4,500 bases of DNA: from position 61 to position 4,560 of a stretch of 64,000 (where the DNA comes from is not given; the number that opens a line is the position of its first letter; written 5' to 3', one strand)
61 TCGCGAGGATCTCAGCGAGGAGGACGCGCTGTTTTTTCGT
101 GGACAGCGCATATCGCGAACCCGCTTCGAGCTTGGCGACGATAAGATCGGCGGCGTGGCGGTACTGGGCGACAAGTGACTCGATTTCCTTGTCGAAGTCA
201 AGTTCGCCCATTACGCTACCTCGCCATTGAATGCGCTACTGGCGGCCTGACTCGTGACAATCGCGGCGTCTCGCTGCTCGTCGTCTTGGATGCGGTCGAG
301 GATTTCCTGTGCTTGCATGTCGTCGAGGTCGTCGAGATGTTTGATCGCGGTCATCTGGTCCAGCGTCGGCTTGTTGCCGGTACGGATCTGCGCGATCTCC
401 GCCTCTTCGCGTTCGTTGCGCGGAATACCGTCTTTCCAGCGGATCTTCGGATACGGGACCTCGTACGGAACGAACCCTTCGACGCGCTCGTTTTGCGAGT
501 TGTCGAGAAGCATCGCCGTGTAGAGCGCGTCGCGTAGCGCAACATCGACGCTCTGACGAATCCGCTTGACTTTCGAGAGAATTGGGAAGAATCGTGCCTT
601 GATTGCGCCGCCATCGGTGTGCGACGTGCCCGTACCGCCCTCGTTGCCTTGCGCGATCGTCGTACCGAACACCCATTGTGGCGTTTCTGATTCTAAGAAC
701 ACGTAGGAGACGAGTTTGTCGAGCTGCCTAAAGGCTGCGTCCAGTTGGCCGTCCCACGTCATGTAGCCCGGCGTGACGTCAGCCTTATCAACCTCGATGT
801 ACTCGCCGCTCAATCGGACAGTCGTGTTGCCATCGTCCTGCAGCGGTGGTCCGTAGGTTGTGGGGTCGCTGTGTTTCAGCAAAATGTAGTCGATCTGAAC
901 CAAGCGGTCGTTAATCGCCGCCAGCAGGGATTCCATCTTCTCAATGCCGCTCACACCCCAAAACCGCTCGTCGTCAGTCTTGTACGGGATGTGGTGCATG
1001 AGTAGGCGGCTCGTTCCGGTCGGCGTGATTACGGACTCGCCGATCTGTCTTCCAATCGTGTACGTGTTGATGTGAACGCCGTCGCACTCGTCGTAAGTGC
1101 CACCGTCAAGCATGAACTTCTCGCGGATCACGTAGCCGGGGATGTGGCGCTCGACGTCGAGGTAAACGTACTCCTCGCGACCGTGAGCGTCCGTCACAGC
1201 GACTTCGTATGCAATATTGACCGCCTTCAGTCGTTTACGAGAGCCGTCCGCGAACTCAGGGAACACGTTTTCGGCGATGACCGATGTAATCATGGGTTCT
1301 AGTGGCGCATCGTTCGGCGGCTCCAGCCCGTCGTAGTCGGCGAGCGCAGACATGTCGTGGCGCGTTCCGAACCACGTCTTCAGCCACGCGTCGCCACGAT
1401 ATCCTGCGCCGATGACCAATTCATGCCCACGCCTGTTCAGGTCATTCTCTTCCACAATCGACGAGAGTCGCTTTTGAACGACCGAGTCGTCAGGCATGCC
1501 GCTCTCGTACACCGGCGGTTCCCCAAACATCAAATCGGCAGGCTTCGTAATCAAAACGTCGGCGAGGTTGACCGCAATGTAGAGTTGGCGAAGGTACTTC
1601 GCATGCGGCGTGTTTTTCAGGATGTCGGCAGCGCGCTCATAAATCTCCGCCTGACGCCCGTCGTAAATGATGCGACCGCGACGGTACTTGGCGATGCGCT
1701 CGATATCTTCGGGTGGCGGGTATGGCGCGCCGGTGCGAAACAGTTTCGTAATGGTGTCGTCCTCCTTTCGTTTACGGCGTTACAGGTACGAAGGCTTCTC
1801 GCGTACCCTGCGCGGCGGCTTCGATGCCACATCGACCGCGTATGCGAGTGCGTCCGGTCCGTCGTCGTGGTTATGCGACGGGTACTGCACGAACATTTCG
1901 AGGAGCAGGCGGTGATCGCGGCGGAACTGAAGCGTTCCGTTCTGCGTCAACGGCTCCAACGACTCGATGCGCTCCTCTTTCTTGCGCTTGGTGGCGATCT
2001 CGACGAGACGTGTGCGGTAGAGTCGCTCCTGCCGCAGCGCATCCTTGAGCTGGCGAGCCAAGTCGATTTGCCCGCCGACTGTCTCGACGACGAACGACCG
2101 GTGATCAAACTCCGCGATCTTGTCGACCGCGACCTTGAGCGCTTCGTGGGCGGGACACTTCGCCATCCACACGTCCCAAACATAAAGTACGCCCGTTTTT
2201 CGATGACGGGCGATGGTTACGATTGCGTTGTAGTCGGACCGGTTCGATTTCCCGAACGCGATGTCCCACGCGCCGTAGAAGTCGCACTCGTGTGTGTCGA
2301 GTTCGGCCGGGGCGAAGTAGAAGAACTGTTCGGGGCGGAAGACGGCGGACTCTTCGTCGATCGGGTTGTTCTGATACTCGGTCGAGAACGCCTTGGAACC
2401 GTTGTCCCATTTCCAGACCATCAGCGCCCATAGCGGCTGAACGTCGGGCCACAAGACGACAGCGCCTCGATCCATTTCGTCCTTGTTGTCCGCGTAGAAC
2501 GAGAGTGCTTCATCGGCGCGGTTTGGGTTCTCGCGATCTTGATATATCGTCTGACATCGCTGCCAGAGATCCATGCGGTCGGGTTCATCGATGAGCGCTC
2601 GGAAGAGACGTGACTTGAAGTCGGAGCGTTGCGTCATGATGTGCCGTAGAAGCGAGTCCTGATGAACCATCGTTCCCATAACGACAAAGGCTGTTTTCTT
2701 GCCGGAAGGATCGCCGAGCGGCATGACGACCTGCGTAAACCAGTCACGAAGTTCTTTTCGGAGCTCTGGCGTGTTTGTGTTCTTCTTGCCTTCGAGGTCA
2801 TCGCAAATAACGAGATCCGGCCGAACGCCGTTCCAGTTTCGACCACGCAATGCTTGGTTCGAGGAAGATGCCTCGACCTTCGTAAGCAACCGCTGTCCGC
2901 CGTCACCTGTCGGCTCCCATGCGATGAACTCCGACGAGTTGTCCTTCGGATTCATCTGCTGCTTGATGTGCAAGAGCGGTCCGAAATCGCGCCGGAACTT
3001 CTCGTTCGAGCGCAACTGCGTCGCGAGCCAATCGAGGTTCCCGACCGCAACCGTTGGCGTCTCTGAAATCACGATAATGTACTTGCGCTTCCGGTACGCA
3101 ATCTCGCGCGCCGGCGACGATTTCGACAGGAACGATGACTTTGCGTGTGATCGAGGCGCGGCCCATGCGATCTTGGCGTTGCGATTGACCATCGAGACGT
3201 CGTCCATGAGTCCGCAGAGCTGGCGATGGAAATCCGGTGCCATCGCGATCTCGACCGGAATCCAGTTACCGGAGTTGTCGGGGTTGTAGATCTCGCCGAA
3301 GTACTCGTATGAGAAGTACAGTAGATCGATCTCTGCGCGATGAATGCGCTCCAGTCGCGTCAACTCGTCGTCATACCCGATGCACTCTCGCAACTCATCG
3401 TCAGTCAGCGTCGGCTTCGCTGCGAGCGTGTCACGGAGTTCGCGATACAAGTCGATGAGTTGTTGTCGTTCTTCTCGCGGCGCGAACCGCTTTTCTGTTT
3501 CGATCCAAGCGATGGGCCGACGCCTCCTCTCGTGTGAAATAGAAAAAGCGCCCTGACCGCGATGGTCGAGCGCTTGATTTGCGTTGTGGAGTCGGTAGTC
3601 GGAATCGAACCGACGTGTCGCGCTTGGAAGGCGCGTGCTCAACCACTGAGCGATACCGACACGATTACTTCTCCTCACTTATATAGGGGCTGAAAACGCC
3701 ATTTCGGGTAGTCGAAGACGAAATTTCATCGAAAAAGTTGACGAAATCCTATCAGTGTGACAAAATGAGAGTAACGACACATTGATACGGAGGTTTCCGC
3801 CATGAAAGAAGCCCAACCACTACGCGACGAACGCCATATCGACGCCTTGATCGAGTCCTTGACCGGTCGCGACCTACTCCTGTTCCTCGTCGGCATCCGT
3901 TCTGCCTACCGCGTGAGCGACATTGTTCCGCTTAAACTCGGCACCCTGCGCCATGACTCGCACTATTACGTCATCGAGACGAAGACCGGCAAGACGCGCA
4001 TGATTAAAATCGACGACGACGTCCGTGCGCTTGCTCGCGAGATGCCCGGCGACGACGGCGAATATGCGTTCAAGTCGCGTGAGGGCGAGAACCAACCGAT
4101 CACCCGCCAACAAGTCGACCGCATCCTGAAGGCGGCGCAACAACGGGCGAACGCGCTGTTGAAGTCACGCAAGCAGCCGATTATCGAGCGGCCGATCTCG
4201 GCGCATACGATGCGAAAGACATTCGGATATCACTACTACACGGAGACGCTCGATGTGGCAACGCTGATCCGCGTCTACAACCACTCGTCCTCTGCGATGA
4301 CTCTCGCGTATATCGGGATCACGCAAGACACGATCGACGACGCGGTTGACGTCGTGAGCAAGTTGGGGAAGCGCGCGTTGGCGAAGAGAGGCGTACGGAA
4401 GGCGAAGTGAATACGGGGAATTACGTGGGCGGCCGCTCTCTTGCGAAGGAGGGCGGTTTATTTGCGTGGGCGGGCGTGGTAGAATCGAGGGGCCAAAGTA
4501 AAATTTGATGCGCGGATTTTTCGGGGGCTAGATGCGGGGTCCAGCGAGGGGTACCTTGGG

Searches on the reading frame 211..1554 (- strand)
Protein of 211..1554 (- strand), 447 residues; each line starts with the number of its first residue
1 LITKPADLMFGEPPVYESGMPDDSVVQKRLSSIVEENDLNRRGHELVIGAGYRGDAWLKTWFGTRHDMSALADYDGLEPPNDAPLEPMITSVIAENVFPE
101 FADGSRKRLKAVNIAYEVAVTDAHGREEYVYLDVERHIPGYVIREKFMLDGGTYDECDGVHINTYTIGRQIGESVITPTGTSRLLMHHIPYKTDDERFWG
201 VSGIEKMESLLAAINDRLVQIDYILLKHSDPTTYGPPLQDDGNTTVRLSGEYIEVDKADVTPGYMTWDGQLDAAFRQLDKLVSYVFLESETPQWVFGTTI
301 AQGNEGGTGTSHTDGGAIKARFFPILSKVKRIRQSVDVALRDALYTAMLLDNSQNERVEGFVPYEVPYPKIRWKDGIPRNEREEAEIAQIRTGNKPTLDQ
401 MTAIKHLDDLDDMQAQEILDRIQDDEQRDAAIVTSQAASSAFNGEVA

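Call 10: search_protein_families(library=phrogs, max_evalue=0.0001, proteins=[window:211-1554:-])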
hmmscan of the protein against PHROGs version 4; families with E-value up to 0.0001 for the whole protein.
window:211-1554:- (447 aa): 2 families
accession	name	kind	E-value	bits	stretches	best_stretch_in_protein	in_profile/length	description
phrog_533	-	head and packaging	3.4e-28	99.4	1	3-431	76-485/495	portal protein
phrog_64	-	head and packaging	3.6e-12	46.5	1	9-430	140-499/547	portal protein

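Call 61: find_encoding_contigs(protein=window:211-1554:-, flank=10000, max_places=4)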
Protein window:211-1554:- (447 aa): no gene with exactly this product is on record in the collection.

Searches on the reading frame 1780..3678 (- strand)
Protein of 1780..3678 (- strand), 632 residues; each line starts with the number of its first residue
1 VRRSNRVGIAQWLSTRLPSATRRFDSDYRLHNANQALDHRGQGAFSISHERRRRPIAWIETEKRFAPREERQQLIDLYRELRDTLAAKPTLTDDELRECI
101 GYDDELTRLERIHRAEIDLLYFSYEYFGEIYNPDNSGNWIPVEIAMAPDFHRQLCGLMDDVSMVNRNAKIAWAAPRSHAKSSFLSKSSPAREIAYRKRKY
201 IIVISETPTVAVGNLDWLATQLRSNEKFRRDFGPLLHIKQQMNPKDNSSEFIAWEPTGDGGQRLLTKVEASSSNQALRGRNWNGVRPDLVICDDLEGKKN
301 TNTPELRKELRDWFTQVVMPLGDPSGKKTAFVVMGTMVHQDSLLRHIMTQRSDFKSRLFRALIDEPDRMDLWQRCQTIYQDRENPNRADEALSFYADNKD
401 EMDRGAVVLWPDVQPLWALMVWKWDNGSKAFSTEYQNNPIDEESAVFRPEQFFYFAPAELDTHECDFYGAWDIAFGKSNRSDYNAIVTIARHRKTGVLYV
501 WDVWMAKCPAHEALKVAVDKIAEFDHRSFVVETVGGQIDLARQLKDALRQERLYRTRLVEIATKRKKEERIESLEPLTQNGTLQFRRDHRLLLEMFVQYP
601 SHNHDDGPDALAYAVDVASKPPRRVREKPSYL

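Call 10: search_protein_families(library=phrogs, max_evalue=0.0001, proteins=[window:1780-3678:-])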
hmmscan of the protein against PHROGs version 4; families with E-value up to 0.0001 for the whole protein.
window:1780-3678:- (632 aa): 5 families
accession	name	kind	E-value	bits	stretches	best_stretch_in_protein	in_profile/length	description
phrog_38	-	head and packaging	9.4e-90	303.3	1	62-629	211-714/760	terminase large subunit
phrog_5573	-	head and packaging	5.3e-16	59.8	1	408-619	26-235/250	terminase large subunit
phrog_979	-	head and packaging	1.6e-09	38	1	464-618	433-599/642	terminase large subunit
phrog_14112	-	unknown function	1.5e-08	35.4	1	117-309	57-234/247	-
phrog_20726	-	unknown function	5.3e-08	33.7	1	468-623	4-178/199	-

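Call 110: search_dna_similar(query=window:1780-3678:-, collection=phages, mode=protein, max_rows=12)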
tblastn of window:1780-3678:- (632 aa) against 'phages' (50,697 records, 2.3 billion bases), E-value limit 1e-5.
Records with a match: 355; places in all: 357; records where one place covers at least 80% of the query: 124.
Best place of each record, by identity: 60-80% 13; <60% 342.
By first word of the organism name: Pseudomonas 121; Ralstonia 98; Bacteriophage 15; Paenibacillus 13; Vibrio 13; Bacillus 12; phage 6; Klebsiella 5; Lentibacter 5; Burkholderia 4; and 34 more.
By host as written in the record: Ralstonia solanacearum 70; - 48; Pseudomonas aeruginosa 35; Pseudomonas aeruginosa PA14 32; Paenibacillus larvae 11; Vibrio cholerae 10; Ralstonia solanacearum Race 3, Biovar 1 6; Lentibacter sp. SH36 5; and 105 more.
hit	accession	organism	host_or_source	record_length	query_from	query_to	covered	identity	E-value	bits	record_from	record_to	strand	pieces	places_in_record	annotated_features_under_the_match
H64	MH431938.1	Paenibacillus phage C7Cdelta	Paenibacillus larvae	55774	56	631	91%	60.5%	0e+0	685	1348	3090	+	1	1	terminase large subunit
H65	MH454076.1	Paenibacillus phage Ash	Paenibacillus larvae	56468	56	631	91%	60.5%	0e+0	685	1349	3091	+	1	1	terminase large subunit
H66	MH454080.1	Paenibacillus phage Ley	Paenibacillus larvae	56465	56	631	91%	60.5%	0e+0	685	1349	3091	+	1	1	terminase large subunit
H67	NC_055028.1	Paenibacillus phage C7Cdelta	Paenibacillus larvae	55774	56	631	91%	60.5%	0e+0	685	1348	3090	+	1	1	terminase large subunit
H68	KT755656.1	Paenibacillus phage Tripp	Paenibacillus larvae ATCC 9545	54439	56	629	91%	60.7%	0e+0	686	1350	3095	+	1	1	terminase large subunit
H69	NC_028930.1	Paenibacillus phage Tripp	Paenibacillus larvae ATCC 9545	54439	56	629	91%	60.7%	0e+0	686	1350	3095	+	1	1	terminase large subunit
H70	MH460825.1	Paenibacillus phage Scottie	Paenibacillus larvae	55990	56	631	91%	60.3%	0e+0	686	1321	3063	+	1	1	terminase large subunit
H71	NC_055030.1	Paenibacillus phage Scottie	Paenibacillus larvae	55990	56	631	91%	60.3%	0e+0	686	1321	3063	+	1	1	terminase large subunit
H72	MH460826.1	Paenibacillus phage Heath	Paenibacillus larvae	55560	56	631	91%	60.3%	0e+0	685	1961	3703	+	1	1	terminase large subunit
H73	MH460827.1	Paenibacillus phage Halcyone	Paenibacillus larvae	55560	56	631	91%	60.3%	0e+0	685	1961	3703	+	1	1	terminase large subunit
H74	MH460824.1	Paenibacillus phage Unity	Paenibacillus larvae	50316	56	631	91%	60.3%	0e+0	685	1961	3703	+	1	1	terminase large subunit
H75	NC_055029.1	Paenibacillus phage Halcyone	Paenibacillus larvae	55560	56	631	91%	60.3%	0e+0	685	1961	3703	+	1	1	terminase large subunit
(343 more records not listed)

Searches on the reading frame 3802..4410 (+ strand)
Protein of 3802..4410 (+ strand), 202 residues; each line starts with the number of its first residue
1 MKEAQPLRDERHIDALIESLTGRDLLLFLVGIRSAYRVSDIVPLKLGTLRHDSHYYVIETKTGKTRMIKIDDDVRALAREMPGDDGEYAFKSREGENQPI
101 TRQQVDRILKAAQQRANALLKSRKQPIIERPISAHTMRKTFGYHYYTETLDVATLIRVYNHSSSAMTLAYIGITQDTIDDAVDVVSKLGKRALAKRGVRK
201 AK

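Call 10: search_protein_families(library=phrogs, max_evalue=0.0001, proteins=[window:3802-4410:+])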
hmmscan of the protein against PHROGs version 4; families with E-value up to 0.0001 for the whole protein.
window:3802-4410:+ (202 aa): 3 families
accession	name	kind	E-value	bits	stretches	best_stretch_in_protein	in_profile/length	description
phrog_216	-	integration and excision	8.1e-43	147.6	1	1-192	49-244/301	integrase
phrog_7269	-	integration and excision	5.9e-17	62.4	1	111-183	8-79/89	integrase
phrog_1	-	integration and excision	9.1e-15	55.9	1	5-188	269-451/611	integrase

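Call 23: search_protein_families(library=pfam, max_evalue=0.01, proteins=[window:3802-4410:+])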
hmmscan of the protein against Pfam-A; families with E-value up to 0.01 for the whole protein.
window:3802-4410:+ (202 aa): 1 family
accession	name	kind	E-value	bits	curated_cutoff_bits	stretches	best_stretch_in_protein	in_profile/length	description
PF00589.27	Phage_integrase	-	1.8e-18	67.4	27.1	1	18-171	13-166/172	Phage integrase family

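Call 102: search_protein_families(library=ncbifam, max_evalue=0.001, proteins=[window:3802-4410:+])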
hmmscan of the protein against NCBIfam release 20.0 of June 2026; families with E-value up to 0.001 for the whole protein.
window:3802-4410:+ (202 aa): 6 families
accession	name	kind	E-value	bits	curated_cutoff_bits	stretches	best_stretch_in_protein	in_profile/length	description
NF040815.2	recomb_XerA_Arch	equivalog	1.3e-14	54.4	220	1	9-179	98-260/263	site-specific tyrosine recombinase/integron integrase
TIGR02225.1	recomb_XerD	equivalog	8.1e-11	41.8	329.6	1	34-182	136-283/290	site-specific tyrosine recombinase XerD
NF001399.0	PRK00283.1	subfamily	1.9e-08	33.9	279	1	34-181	146-291/300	tyrosine recombinase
TIGR02224.1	recomb_XerC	equivalog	3.5e-08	33.2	335.15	1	19-180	125-284/295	tyrosine recombinase XerC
NF003462.0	PRK05084.1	equivalog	3.3e-06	26.1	267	1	23-186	196-357/360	tyrosine recombinase XerS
TIGR02249.1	integrase_gron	subfamily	8.7e-05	22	265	1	88-175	216-302/315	integron integrase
